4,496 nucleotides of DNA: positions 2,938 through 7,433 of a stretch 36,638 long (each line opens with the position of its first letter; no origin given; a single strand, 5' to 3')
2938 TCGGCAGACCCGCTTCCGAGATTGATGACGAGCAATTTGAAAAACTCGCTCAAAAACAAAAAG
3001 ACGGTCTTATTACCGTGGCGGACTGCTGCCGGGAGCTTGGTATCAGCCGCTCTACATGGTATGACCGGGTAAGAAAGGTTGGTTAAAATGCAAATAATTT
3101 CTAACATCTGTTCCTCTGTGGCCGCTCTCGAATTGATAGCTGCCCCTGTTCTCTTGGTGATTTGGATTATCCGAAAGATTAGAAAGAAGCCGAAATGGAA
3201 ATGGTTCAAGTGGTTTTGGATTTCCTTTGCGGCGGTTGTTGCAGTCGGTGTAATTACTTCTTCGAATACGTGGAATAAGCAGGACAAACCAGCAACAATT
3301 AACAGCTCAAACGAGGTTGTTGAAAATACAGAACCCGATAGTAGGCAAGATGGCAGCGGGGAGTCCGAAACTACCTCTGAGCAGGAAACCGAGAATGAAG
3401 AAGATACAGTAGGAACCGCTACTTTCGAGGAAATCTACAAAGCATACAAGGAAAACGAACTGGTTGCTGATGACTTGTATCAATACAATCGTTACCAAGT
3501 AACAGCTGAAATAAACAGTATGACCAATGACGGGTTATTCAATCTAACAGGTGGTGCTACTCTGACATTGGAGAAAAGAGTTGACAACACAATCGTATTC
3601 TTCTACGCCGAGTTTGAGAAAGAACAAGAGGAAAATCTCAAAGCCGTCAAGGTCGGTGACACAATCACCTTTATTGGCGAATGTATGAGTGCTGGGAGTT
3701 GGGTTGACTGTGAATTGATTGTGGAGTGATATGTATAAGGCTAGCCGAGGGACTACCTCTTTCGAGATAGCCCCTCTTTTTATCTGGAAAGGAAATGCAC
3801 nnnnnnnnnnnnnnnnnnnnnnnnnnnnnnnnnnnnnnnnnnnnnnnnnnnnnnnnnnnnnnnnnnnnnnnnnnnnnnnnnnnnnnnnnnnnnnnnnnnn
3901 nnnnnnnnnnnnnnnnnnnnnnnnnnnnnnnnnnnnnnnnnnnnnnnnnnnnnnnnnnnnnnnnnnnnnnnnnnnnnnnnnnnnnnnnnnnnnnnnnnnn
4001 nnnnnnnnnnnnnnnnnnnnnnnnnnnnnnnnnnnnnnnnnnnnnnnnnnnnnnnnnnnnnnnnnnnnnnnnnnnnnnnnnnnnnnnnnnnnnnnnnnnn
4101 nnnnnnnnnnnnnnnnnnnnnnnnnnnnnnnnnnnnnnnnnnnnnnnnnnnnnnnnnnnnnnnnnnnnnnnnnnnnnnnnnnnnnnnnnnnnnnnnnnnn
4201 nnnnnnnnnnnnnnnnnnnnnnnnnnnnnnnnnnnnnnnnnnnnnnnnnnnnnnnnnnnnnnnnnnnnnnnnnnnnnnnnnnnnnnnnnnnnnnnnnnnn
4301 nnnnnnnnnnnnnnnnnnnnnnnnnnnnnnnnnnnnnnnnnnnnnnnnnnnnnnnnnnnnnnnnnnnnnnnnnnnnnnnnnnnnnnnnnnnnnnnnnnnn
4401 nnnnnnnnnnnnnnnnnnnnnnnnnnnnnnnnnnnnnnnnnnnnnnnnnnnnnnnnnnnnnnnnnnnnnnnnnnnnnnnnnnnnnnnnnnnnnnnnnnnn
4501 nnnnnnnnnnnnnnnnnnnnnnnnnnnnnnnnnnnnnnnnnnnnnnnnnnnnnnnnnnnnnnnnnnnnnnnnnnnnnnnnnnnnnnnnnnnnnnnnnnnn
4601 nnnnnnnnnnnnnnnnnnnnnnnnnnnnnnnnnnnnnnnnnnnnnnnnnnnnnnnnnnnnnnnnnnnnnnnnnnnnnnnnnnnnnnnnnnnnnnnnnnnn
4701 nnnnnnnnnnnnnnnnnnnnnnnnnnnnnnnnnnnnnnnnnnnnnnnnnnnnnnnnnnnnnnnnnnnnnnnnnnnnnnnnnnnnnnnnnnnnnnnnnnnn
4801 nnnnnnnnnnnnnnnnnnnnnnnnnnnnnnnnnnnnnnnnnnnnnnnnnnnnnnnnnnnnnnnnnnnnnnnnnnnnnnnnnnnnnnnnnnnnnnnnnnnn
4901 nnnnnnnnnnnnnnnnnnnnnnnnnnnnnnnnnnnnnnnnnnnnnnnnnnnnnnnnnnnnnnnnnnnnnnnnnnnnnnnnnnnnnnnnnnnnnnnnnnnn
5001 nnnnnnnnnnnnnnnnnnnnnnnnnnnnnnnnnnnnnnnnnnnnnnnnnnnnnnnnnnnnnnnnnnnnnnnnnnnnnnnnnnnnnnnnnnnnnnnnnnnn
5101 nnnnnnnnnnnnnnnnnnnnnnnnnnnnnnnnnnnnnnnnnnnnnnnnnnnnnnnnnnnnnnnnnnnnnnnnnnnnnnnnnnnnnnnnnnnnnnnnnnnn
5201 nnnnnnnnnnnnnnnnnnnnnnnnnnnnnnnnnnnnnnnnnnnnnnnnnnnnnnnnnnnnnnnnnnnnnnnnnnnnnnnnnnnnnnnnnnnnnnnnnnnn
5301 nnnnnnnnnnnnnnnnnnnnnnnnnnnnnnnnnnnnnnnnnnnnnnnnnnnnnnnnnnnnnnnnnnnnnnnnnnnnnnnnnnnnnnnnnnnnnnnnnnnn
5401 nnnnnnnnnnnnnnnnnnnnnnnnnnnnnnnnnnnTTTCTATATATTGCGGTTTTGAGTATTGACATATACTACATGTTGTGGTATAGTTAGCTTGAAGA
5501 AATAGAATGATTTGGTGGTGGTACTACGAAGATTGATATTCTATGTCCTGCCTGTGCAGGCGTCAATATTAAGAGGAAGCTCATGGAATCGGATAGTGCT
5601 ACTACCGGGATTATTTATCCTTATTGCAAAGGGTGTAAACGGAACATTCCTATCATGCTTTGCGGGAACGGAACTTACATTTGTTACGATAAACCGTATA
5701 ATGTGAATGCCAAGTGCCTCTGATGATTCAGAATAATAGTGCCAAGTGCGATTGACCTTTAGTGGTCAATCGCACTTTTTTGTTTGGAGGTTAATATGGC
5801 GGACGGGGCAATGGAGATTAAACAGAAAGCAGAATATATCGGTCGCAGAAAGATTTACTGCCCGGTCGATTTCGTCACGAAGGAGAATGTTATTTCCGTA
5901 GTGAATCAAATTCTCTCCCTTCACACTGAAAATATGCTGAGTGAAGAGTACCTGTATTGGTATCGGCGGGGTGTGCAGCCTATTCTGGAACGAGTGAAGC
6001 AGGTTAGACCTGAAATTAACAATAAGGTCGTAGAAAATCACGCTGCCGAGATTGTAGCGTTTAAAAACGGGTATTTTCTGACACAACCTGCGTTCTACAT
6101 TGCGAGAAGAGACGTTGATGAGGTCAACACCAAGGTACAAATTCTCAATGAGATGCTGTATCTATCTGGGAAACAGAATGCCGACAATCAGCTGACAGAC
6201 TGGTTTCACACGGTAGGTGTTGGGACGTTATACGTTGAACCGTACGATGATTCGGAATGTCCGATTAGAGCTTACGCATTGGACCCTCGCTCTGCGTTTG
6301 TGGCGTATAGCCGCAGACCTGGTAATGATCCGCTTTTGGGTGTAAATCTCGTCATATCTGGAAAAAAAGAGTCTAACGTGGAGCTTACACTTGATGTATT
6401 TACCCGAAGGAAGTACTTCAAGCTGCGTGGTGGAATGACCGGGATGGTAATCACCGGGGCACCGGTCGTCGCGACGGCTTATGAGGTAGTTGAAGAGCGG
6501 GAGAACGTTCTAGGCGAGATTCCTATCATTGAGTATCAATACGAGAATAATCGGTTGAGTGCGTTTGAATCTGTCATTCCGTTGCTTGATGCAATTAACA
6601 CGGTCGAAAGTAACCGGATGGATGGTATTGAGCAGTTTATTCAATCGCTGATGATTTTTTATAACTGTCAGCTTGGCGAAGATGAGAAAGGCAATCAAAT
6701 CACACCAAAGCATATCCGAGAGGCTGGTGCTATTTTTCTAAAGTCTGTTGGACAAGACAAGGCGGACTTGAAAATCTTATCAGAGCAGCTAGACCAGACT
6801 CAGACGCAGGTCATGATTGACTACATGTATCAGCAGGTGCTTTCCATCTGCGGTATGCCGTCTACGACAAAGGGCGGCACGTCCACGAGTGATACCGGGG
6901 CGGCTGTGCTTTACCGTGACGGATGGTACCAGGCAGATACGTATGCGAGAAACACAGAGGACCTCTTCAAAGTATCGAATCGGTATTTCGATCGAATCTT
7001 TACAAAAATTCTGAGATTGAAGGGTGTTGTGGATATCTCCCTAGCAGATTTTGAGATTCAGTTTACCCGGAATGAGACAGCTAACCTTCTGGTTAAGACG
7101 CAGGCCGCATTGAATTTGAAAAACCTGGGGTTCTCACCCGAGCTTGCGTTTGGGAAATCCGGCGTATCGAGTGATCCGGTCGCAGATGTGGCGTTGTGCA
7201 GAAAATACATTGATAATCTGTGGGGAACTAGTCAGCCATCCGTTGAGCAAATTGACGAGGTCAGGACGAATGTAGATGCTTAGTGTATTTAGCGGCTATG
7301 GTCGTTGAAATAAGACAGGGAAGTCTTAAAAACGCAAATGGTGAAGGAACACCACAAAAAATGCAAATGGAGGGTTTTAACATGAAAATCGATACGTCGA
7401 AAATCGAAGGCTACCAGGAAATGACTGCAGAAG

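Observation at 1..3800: terS and terL are split by a ~4.5 kb self-contained, AT-richer island that wraps the contig junction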

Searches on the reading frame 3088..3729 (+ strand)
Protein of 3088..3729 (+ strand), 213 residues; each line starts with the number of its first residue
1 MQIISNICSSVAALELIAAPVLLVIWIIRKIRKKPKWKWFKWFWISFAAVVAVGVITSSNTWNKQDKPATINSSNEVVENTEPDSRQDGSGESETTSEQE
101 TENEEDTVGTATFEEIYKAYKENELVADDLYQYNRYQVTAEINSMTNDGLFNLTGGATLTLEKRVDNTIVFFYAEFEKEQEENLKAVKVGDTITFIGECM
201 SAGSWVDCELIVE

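Call 7: search_protein_families(library=pfam, max_evalue=0.01, proteins=[window:3088-3729:+])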
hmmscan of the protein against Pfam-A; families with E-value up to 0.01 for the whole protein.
window:3088-3729:+ (213 aa): 2 families
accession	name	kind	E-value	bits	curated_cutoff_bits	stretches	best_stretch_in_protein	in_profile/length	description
PF12869.13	tRNA_anti-like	-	0.00029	20.9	23.5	1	42-200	8-133/146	tRNA_anti-like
PF05569.17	Peptidase_M56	-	0.0036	16.9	31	1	11-85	3-78/296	BlaR1 peptidase M56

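Call 8: search_protein_families(library=phrogs, max_evalue=0.01, proteins=[window:3088-3729:+])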
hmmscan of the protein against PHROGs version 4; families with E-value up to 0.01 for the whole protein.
window:3088-3729:+ (213 aa): 3 families
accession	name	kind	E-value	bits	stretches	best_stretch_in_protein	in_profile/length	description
phrog_8545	-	moron, auxiliary metabolic gene and host takeover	5.4e-13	50.1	1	32-209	9-175/177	superinfection exclusion Sie-like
phrog_25932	-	unknown function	0.0012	19.6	1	21-142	10-131/219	-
phrog_4980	-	moron, auxiliary metabolic gene and host takeover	0.0059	17.5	1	33-103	14-84/181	superinfection exclusion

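Call 38: search_protein_families(library=ncbifam, max_evalue=0.01, proteins=[window:3088-3729:+])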
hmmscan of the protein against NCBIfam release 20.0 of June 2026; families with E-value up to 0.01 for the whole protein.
window:3088-3729:+ (213 aa): 0 families

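Call 39: search_protein_families(library=padloc, max_evalue=0.01, proteins=[window:3088-3729:+])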
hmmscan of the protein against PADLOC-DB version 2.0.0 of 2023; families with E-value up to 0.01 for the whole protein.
window:3088-3729:+ (213 aa): 0 families

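Call 52: search_dna_similar(query=window:3088-3729:+, collection=phages, mode=protein, max_rows=25, max_evalue=0.001)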
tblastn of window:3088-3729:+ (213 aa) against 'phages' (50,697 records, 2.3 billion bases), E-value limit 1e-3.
Records with a match: 1; places in all: 1; records where one place covers at least 80% of the query: 0.
Best place of each record, by identity: 60-80% 1.
By first word of the organism name: Bacteriophage 1.
By host as written in the record: - 1.
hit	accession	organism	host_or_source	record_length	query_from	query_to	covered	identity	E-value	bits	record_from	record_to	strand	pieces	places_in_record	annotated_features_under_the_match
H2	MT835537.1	Bacteriophage sp.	human fecal samples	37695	112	211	47%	61.0%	2e-34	134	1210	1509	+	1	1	record has no annotation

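Call 55: find_homologous_proteins(query=window:3088-3729:+)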
Query window:3088-3729:+ (213 aa): 706 proteins with E <= 0.001 among 990 candidates; the best 120 are listed.
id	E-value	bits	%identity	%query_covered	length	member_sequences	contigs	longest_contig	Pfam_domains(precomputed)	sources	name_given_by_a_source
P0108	4.2e-128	443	94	100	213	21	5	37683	-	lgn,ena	-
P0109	1.7e-109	382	80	100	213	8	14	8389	PF12869.14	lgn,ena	-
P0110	4.9e-109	381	80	100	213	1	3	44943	PF12869.14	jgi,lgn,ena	-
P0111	1.2e-94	334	78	65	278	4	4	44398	PF12869.14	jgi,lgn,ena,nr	jgi:hypothetical protein|nr:MAG TPA: putative nucleic acid-binding lipoprotein.1, putative nucleic a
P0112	2.1e-94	333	79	65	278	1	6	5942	PF12869.14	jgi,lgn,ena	-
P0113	1.1e-93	331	77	65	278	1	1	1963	PF12869.14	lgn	-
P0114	9.0e-93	328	59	100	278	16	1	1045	PF12869.14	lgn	-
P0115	1.5e-76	275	69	70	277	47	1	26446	PF12869.14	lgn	-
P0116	2.7e-65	238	48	99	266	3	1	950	-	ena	-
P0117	5.6e-65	237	46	99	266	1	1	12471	-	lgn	-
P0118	6.1e-65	237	46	99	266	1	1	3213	-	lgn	-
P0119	7.2e-65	237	46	99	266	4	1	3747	-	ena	-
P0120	9.8e-65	236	47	99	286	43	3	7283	-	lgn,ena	-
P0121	2.0e-64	235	46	99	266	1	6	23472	-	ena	-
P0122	8.1e-64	233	46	99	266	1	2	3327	-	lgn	-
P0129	2.3e-62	228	45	99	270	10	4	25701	PF12869.14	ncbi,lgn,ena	-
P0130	1.3e-60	223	43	99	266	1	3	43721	PF12869.14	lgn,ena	-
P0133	2.1e-58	215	43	99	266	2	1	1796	PF12869.14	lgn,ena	-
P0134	2.4e-58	215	45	99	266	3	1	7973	PF12869.14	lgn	-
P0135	3.1e-58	215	83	57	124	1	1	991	PF12869.14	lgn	-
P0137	3.7e-58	215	42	99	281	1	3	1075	PF12869.14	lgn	-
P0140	9.6e-57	210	78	56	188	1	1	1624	PF12869.14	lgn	-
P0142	5.8e-56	208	82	54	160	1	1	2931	PF12869.14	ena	-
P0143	6.2e-56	207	87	52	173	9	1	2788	PF12869.14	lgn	-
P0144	7.9e-56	207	79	57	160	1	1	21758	PF12869.14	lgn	-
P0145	9.1e-56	207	86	52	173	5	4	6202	PF12869.14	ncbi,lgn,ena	-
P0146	1.7e-55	206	78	58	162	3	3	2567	PF12869.14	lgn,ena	-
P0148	2.3e-55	206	79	57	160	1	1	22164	PF12869.14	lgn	-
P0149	2.3e-55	206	84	52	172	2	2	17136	PF12869.14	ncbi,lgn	-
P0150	2.8e-55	205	80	57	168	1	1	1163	PF12869.14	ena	-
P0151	3.2e-55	205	78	57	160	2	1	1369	PF12869.14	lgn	-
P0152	3.3e-55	205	79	57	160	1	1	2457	PF12869.14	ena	-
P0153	3.4e-55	205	79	57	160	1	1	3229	PF12869.14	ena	-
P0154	3.5e-55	205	81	54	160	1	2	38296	PF12869.14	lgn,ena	-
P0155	4.3e-55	205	78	57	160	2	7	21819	PF12869.14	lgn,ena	-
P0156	4.3e-55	205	78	57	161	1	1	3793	PF12869.14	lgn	-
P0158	4.8e-55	205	74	62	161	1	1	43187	PF12869.14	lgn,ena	-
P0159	5.0e-55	204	81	54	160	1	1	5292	PF12869.14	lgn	-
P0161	5.2e-55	204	80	54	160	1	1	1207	PF12869.14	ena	-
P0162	5.7e-55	204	78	57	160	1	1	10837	PF12869.14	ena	-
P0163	6.1e-55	204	78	57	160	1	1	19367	PF12869.14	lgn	-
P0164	6.1e-55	204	74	61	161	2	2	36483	PF12869.14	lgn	-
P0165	6.5e-55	204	79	56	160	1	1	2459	PF12869.14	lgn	-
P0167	7.1e-55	204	79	57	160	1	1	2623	PF12869.14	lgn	-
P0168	7.3e-55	204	80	56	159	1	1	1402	PF12869.14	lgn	-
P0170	8.2e-55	204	78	57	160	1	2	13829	PF12869.14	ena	-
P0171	9.4e-55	204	77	58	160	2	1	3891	PF12869.14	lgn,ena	-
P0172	9.9e-55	203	79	57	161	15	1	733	PF12869.14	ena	-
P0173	1.0e-54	203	80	53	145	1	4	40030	PF12869.14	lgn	-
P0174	1.0e-54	203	78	56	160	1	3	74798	PF12869.14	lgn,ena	-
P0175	1.0e-54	203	78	57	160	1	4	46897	PF12869.14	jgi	jgi:hypothetical protein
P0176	1.0e-54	203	78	57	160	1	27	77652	PF12869.14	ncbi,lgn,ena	-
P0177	1.0e-54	203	79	57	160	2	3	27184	PF12869.14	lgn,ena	-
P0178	1.1e-54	203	80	53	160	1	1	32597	PF12869.14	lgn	-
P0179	1.1e-54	203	78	57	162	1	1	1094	PF12869.14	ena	-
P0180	1.1e-54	203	80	53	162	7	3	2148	PF12869.14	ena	-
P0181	1.1e-54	203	79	57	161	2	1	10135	PF12869.14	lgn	-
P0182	1.2e-54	203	78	56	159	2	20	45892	PF12869.14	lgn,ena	-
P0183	1.2e-54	203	78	56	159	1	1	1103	PF12869.14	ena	-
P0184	1.2e-54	203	78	56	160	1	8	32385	PF12869.14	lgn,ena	-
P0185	1.3e-54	203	80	53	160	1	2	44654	PF12869.14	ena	-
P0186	1.3e-54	203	80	53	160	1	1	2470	PF12869.14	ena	-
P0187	1.4e-54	203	80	53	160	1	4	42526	PF12869.14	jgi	jgi:hypothetical protein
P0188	1.4e-54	203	80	53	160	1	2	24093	PF12869.14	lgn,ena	-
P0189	1.4e-54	203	80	53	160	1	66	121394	PF12869.14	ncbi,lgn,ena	-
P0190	1.4e-54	203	80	53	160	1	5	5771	PF12869.14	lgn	-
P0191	1.4e-54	203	78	57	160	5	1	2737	PF12869.14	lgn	-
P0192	1.4e-54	203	80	53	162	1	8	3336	PF12869.14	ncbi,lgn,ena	-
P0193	1.5e-54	203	78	56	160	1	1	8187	PF12869.14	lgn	-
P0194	1.6e-54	203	78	56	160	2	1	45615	PF12869.14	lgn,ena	-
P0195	1.6e-54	203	79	54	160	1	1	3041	PF12869.14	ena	-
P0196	1.6e-54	203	80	53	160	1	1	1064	PF12869.14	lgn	-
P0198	1.8e-54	203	78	56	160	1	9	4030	PF12869.14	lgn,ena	-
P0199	1.8e-54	203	78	56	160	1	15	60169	PF12869.14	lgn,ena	-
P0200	1.8e-54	203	78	56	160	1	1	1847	PF12869.14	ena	-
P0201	1.8e-54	203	80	53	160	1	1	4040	PF12869.14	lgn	-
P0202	1.8e-54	203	80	53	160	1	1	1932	PF12869.14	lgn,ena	-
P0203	1.9e-54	203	77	58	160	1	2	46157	PF12869.14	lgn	-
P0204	2.0e-54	203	75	60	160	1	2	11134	PF12869.14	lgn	-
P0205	2.0e-54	203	78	56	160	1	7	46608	PF12869.14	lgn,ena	-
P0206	2.0e-54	202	78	56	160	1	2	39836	PF12869.14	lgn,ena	-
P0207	2.0e-54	202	78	56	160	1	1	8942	PF12869.14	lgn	-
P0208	2.0e-54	202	78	56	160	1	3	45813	PF12869.14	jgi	jgi:hypothetical protein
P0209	2.0e-54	202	78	56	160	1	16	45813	PF12869.14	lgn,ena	-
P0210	2.0e-54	202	78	56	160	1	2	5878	PF12869.14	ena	-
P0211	2.0e-54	202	78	56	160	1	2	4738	PF12869.14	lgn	-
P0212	2.0e-54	202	78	56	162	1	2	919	PF12869.14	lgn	-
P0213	2.1e-54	202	77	57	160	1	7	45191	PF12869.14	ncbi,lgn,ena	-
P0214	2.1e-54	202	78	56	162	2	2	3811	PF12869.14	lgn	-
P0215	2.2e-54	202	78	56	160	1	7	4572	PF12869.14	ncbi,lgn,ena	-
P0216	2.2e-54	202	77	56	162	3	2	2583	PF12869.14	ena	-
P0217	2.4e-54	202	80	53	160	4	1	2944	PF12869.14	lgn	-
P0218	2.4e-54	202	80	53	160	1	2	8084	PF12869.14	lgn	-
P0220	2.6e-54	202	80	53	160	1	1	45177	PF12869.14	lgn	-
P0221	2.6e-54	202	78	56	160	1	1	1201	PF12869.14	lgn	-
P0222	2.7e-54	202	76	59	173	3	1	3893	PF12869.14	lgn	-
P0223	2.8e-54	202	76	57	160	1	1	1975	PF12869.14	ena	-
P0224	2.8e-54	202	78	56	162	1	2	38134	PF12869.14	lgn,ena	-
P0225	2.8e-54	202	78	56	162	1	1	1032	PF12869.14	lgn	-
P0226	2.9e-54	202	77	57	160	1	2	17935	PF12869.14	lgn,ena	-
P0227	2.9e-54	202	73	61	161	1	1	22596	PF12869.14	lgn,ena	-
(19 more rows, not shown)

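Call 102: search_solved_structures(query=window:3088-3729:+, max_evalue=1)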
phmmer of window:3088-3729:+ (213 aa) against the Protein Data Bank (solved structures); distinct sequences matched with E-value up to 1: 7.
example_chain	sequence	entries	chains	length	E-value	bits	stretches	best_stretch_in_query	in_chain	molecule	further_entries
4gsx_A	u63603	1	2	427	0.38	13.7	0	33-102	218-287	Envelope protein E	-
4gt0_A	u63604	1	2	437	0.48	13.4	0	32-102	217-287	Envelope protein E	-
7dwt_A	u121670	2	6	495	0.58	13.1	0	33-102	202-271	envelope protein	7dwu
4b03_A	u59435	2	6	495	0.69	12.9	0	32-101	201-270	DENGUE VIRUS 1 E PROTEIN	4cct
3g7t_A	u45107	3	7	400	0.74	12.8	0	32-102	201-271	Envelope protein | ENVELOPE PROTEIN E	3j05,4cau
7a3o_A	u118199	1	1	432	0.87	12.6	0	32-102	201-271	Core protein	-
7a3r_A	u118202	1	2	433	0.99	12.4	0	32-102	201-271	Core protein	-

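Call 114: predict_structure(alignment_id=A4)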
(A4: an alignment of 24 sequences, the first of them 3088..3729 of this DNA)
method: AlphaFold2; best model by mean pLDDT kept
length: 213 residues; sequences in the alignment: 24
mean_pLDDT: 49.0   pTM: 0.27
mean pLDDT of the five models: 49.0, 47.3, 46.5, 44.7, 43.8
residues with pLDDT >= 90: 0; 70-90: 21; 50-70: 99; < 50: 93
segments of 3 or more residues with pLDDT < 50: 58-132, 145-156, 164-166
pLDDT, mean of each block of 10 residues (from residue 1): 61 65 76 62 73 58 33 28 28 29 28 31 31 54 48 44 49 58 60 60 54 49
secondary structure, 60 per line:
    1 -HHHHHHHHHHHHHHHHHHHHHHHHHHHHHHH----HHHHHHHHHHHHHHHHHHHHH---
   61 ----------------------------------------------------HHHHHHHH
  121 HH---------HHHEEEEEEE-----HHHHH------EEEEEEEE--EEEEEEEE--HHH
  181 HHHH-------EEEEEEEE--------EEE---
elements in order: H2-32 H37-57 H113-122 E135-141 H147-151 E158-165 E168-175 H178-184 E192-199 E208-210

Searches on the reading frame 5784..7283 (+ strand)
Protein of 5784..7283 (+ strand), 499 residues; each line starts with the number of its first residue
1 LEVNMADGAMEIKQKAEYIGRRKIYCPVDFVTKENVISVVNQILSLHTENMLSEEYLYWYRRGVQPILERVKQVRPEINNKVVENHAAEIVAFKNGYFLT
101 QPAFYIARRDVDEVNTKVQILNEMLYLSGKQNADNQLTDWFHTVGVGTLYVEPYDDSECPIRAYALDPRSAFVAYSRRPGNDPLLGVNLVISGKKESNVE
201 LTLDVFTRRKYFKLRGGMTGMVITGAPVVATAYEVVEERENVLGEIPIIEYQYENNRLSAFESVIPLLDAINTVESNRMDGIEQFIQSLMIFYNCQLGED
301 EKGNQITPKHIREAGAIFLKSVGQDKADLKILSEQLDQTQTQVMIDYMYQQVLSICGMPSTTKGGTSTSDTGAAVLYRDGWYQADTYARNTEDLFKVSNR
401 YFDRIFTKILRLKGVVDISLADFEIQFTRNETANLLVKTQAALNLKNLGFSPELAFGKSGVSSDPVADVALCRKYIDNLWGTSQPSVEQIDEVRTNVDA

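Call 84: search_protein_families(library=phrogs, max_evalue=0.001, proteins=[window:5784-7283:+])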
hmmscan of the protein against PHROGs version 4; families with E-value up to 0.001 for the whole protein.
window:5784-7283:+ (499 aa): 3 families
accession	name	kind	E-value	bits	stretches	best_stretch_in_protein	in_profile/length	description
phrog_64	-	head and packaging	1.2e-49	170.2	1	11-446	49-465/547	portal protein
phrog_104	-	head and packaging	1.5e-05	24.8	1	143-464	144-456/550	portal protein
phrog_8065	-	unknown function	0.00012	23.2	1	47-122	53-128/165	-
